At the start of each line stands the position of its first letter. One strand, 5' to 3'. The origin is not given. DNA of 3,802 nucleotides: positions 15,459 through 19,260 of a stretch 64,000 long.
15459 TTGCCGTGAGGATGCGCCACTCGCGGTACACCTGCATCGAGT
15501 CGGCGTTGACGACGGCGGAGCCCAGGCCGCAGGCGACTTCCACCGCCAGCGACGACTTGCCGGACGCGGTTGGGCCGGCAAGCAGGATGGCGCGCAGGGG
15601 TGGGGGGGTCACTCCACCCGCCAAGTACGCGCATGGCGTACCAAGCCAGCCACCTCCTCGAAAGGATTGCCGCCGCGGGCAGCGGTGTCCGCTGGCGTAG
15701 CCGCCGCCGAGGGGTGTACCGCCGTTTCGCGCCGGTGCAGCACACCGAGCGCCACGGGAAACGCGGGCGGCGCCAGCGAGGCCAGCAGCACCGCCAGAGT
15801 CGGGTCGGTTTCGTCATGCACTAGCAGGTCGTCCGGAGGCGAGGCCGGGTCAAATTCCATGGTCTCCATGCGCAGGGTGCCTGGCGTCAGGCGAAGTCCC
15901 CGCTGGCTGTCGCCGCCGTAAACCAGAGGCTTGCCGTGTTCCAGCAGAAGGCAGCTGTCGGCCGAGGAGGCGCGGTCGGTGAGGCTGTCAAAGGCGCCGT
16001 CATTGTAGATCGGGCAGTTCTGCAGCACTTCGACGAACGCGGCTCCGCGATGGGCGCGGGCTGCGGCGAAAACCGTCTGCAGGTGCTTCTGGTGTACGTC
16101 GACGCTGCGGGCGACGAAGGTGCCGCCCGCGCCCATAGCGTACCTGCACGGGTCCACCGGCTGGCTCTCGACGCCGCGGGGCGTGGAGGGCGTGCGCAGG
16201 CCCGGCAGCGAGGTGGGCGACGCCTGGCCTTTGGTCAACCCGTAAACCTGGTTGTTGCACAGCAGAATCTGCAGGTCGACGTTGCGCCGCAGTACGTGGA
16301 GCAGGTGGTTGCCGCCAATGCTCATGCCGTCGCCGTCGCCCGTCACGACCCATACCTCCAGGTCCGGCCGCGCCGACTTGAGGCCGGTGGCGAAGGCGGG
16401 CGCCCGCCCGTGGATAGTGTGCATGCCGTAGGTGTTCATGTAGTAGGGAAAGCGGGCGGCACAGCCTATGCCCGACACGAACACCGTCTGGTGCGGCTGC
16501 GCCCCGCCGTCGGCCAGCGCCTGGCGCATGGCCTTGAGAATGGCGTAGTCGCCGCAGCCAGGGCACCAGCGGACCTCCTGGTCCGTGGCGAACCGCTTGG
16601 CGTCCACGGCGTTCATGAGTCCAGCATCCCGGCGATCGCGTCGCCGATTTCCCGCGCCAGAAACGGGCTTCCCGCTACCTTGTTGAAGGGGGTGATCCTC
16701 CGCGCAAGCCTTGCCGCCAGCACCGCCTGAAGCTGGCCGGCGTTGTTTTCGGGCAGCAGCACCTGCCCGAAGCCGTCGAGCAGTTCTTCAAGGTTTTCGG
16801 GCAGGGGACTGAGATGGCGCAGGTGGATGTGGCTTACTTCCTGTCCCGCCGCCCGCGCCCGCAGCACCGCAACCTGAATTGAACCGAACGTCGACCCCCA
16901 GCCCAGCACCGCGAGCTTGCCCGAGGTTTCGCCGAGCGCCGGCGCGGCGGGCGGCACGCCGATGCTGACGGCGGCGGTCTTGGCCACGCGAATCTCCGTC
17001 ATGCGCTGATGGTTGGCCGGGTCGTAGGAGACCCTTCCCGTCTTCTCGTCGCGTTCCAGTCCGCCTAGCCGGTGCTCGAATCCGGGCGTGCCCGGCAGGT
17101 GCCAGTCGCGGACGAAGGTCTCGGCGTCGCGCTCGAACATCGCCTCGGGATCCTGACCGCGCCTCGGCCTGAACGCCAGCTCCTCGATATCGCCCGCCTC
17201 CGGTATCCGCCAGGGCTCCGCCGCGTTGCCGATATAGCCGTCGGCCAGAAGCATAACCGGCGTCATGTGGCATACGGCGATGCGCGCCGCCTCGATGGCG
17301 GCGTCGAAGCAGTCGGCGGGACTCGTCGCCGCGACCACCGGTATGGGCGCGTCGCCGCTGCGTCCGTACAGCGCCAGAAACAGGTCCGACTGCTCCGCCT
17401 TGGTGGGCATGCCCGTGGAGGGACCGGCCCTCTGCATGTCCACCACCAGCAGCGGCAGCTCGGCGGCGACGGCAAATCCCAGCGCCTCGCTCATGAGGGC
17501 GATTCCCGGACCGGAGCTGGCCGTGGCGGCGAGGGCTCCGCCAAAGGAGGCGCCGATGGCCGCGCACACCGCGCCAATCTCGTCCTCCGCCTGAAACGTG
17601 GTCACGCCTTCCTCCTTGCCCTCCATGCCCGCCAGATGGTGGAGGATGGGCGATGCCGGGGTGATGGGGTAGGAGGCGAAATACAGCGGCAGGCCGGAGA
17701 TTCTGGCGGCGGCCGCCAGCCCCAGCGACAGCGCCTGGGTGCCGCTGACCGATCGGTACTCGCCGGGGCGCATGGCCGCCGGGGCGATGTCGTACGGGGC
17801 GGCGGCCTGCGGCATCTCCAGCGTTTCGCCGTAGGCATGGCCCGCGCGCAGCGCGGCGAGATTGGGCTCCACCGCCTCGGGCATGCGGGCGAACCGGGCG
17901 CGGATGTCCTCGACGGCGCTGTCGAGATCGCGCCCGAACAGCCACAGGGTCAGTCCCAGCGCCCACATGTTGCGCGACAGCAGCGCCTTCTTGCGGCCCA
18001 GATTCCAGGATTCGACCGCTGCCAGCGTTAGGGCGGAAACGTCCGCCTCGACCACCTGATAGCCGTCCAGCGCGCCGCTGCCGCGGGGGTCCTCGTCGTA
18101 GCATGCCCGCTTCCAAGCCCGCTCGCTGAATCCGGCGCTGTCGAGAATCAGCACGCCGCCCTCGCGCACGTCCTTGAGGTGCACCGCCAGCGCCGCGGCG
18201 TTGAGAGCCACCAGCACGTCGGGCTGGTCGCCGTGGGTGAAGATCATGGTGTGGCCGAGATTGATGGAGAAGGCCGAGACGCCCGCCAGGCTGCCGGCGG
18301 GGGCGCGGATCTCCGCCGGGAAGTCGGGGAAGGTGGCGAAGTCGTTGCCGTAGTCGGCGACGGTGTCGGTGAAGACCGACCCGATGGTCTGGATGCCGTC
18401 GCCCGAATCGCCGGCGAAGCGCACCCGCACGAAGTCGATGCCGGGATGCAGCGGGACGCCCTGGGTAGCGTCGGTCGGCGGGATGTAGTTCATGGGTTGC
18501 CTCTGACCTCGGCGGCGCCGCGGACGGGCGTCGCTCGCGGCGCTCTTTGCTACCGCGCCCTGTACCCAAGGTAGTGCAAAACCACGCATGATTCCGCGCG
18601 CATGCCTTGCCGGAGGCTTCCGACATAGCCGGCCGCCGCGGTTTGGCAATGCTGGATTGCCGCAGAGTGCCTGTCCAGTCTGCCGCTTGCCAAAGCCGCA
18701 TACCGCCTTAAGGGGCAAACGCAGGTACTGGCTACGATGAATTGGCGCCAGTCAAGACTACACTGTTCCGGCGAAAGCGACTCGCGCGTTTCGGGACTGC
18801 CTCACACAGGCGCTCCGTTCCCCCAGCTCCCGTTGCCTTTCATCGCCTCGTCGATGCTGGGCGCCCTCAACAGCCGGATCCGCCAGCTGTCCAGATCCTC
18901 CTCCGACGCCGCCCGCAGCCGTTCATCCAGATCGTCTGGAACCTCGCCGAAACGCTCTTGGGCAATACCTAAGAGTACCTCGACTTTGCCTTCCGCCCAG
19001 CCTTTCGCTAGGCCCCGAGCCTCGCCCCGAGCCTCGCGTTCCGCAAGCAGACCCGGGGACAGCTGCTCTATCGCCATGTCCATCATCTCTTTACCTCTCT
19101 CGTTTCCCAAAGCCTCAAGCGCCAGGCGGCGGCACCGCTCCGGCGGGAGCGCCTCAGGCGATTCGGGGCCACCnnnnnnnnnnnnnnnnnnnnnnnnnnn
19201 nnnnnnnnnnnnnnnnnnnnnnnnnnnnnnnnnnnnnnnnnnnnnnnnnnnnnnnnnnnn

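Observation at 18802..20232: Locus A: the orphan C-terminal module lies in frame directly behind the stop codon of its parent gene, and both share a near-identical 3' end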

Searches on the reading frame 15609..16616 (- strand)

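Call 72: search_protein_families(library=ncbifam, proteins=[window:15609-16616:-], max_evalue=0.00001)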
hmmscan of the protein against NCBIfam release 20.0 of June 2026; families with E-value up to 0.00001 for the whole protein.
window:15609-16616:- (335 aa): 7 families
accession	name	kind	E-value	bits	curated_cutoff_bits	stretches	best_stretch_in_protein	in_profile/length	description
TIGR02177.1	PorB_KorB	subfamily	2.5e-74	250.3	261.9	1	16-206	2-192/286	2-oxoacid:acceptor oxidoreductase, beta subunit, pyruvate/2-ketoisovalerate family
NF008820.0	PRK11866.1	equivalog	9.8e-73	245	402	1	4-206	4-206/287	2-oxoacid ferredoxin oxidoreductase subunit beta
NF041171.1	Oxoac_fdxbeta_Archa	equivalog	5e-70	236.1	423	1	15-206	3-194/296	2-oxoacid:ferredoxin oxidoreductase subunit beta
NF008821.0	PRK11869.1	equivalog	3.6e-61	206.5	438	1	10-205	9-204/286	2-oxoacid ferredoxin oxidoreductase subunit beta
NF007207.0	PRK09628.1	equivalog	7.1e-57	193.1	364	1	15-203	16-204/277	2-oxoglutarate ferredoxin oxidoreductase subunit beta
NF008819.1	PRK11865.1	equivalog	1.5e-09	37.5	405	1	16-202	19-213/300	pyruvate synthase subunit PorB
TIGR03336.1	IOR_alpha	equivalog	1.5e-08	33.5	650.9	1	17-208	358-538/595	indolepyruvate ferredoxin oxidoreductase subunit alpha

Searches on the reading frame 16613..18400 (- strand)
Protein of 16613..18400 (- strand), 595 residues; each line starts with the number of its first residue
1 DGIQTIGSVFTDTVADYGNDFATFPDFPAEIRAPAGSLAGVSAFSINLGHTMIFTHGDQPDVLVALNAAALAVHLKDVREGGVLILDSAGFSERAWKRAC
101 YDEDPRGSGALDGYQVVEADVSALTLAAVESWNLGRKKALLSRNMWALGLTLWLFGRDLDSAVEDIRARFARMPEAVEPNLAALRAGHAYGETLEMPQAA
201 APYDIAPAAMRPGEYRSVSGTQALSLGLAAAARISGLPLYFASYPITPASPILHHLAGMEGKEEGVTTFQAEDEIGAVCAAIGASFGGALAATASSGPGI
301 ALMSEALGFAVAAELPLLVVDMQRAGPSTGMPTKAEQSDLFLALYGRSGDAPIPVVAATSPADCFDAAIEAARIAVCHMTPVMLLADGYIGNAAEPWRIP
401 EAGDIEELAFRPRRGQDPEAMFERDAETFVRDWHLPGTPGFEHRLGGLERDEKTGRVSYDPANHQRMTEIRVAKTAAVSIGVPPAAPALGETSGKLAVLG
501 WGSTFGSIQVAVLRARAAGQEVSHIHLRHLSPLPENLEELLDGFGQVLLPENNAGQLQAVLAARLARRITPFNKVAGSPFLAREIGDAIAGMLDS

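Call 72: search_protein_families(library=ncbifam, proteins=[window:16613-18400:-], max_evalue=0.00001)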
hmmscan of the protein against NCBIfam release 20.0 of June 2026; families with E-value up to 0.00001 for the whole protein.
window:16613-18400:- (595 aa): 10 families
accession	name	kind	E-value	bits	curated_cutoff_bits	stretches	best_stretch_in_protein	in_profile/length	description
TIGR03710.1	OAFO_sf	subfamily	6.9e-164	546.5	482.75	1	1-589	12-561/561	2-oxoacid:acceptor oxidoreductase subunit alpha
NF006412.0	PRK08659.1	equivalog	2.1e-66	224.7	411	1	238-591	23-375/378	2-oxoacid:acceptor oxidoreductase subunit alpha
NF041170.1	Oxoac_fdxalpha_Archa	equivalog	1.8e-61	208.3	800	1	138-593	164-623/636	2-oxoacid:ferredoxin oxidoreductase subunit alpha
NF007206.0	PRK09627.1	equivalog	2.2e-50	171.7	579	1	228-589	11-372/375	2-oxoglutarate synthase subunit alpha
NF005507.0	PRK07119.1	subfamily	8.4e-39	133.4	399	1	228-403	13-186/352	3-methyl-2-oxobutanoate dehydrogenase subunit VorB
NF006232.0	PRK08366.1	equivalog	5.2e-15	55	646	1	240-326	27-114/394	2-ketoisovalerate ferredoxin oxidoreductase subunit alpha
NF040682.1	PorA_Arch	equivalog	6.5e-14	51.6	550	1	229-408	13-189/387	pyruvate synthase subunit PorA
NF007201.0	PRK09622.1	equivalog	4.4e-13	48.9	590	1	241-391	31-178/405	2-oxoacid:ferredoxin oxidoreductase subunit alpha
NF045764.1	PhenlGlyoxDHPadG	equivalog_domain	6e-09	34.9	700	1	231-324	13-107/398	NADH-dependent phenylglyoxylate dehydrogenase subunit alpha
NF006233.0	PRK08367.1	equivalog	2.6e-06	26.6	625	1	238-322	22-107/394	pyruvate ferredoxin oxidoreductase subunit alpha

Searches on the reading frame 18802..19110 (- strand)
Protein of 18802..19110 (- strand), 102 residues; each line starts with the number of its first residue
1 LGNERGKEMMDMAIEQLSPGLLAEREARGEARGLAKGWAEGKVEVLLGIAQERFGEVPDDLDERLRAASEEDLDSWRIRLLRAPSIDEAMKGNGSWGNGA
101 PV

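Call 4: search_protein_families(library=pfam, proteins=[window:18802-19110:-], max_evalue=1)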
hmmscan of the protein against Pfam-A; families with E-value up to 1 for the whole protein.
window:18802-19110:- (102 aa): 2 families
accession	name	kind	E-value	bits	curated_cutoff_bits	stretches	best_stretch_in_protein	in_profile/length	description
PF14261.11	DUF4351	-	0.0067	16.9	25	1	36-76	2-42/59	Domain of unknown function (DUF4351)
PF05532.17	CsbD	-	0.098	13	40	1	26-61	16-51/53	CsbD-like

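Call 9: search_protein_families(library=ncbifam, proteins=[window:18802-19110:-], max_evalue=1)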
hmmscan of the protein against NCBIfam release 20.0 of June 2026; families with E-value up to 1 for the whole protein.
window:18802-19110:- (102 aa): 0 families

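Call 34: list_cluster_members(proteins=[P0001, P0002, P0003, P0004, P0006, window:18802-19110:-, window:37001-37234:+, window:48160-48726:-, window:47307-47687:-, window:48804-49910:-])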
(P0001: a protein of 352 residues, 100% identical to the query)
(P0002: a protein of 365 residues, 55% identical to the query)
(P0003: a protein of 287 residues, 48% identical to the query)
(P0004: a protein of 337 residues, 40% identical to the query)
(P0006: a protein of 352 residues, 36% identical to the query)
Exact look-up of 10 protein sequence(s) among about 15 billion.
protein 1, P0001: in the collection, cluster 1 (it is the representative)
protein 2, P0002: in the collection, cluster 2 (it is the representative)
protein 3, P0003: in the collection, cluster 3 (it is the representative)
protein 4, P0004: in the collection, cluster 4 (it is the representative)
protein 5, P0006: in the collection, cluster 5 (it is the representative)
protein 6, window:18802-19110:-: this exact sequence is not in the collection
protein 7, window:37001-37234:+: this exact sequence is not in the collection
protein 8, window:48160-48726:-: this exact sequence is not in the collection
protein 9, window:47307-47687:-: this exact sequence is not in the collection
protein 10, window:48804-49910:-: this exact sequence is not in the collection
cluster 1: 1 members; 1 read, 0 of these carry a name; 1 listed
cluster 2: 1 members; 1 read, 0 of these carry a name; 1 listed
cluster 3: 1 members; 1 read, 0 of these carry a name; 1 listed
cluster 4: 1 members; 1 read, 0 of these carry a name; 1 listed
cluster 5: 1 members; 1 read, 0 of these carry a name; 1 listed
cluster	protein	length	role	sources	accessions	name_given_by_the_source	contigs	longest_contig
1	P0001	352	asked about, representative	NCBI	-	-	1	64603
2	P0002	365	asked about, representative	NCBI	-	-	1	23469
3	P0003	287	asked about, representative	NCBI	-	-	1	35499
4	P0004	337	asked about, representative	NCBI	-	-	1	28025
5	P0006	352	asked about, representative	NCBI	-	-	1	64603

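Call 50: find_homologous_proteins(query=window:18802-19086:-, max_evalue=0.001)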
Query window:18802-19086:- (94 aa): 5 proteins with E <= 0.001 among 31 candidates.
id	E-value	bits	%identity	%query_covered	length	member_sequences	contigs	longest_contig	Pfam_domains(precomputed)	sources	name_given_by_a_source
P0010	4.3e-53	195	100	100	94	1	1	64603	-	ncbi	-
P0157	2.2e-24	103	72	81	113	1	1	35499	-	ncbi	-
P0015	2.7e-22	96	86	60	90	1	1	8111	-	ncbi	-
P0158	6.3e-10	57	52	62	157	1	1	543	PF14261.12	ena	-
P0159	1.1e-5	43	45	66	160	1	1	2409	PF14261.12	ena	-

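Call 64: predict_structure(alignment_id=A4)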
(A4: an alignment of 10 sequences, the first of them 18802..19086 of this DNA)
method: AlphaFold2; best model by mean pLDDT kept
length: 94 residues; sequences in the alignment: 10
mean_pLDDT: 73.8   pTM: 0.57
mean pLDDT of the five models: 73.8, 73.5, 72.5, 72.2, 69.7
residues with pLDDT >= 90: 23; 70-90: 32; 50-70: 26; < 50: 13
segments of 3 or more residues with pLDDT < 50: 1-4, 87-94
pLDDT, mean of each block of 10 residues (from residue 1): 47 59 64 89 92 89 89 89 60 40
secondary structure, 60 per line:
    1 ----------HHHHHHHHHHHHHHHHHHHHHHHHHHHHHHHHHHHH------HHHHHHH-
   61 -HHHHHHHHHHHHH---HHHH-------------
elements in order: H11-46 H53-59 H62-74 H78-81

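Call 66: fold_search(model_id=the predicted structure, library=pdb)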
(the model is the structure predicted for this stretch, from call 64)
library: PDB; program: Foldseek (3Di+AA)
matches with E <= 10: 8; with E <= 0.001: 0
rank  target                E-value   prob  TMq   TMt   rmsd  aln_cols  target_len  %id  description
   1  2pts                  3.9e+00  0.09  0.34  0.10  12.3        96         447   19  Crystal structure of wild type Escherichia coli adenylosuccinate lyase (released 2007-07-03)
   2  2ptr_B                4.7e+00  0.08  0.34  0.10  12.2        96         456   19  Crystal structure of Escherichia coli adenylosuccinate lyase mutant H171A with bound adenylosuccinate substrate (released 2007-07-03)
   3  8uzb_A                4.7e+00  0.08  0.36  0.06   6.6        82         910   22  Cryo-EM structure of iGeoCas9 in complex with sgRNA and target DNA (released 2024-05-29)
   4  7ypx_a                6.0e+00  0.06  0.28  0.19  14.8        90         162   14  Cyanophage Pam3 fiber (released 2022-11-09)
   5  7tgh_R                7.2e+00  0.08  0.35  0.28  11.0        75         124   15  Cryo-EM structure of respiratory super-complex CI+III2 from Tetrahymena thermophila (released 2022-04-06)
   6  4nsl_B                7.7e+00  0.06  0.35  0.10  12.4        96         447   18  X-ray Crystal structure of Adenylosuccinate Lyase from Salmonella typhimurium (released 2014-12-03)
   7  1oxz                  8.7e+00  0.05  0.34  0.25  13.8        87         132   18  Crystal Structure of the Human GGA1 GAT domain (released 2003-04-15)
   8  4rqe_A                9.2e+00  0.05  0.34  0.08  12.0       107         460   18  human Seryl-tRNA synthetase dimer complexed with two molecules of tRNAsec (released 2015-11-04)

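Call 67: search_solved_structures(query=A4, max_evalue=10, show_alignments=2)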
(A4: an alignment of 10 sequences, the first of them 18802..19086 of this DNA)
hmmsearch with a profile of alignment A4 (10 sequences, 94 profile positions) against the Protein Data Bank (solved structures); distinct sequences matched with E-value up to 10: 0.

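Call 74: search_protein_families(library=padloc, proteins=[window:18802-19086:-], max_evalue=0.01)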
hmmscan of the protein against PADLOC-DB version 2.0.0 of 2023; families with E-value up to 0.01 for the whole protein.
window:18802-19086:- (94 aa): 0 families
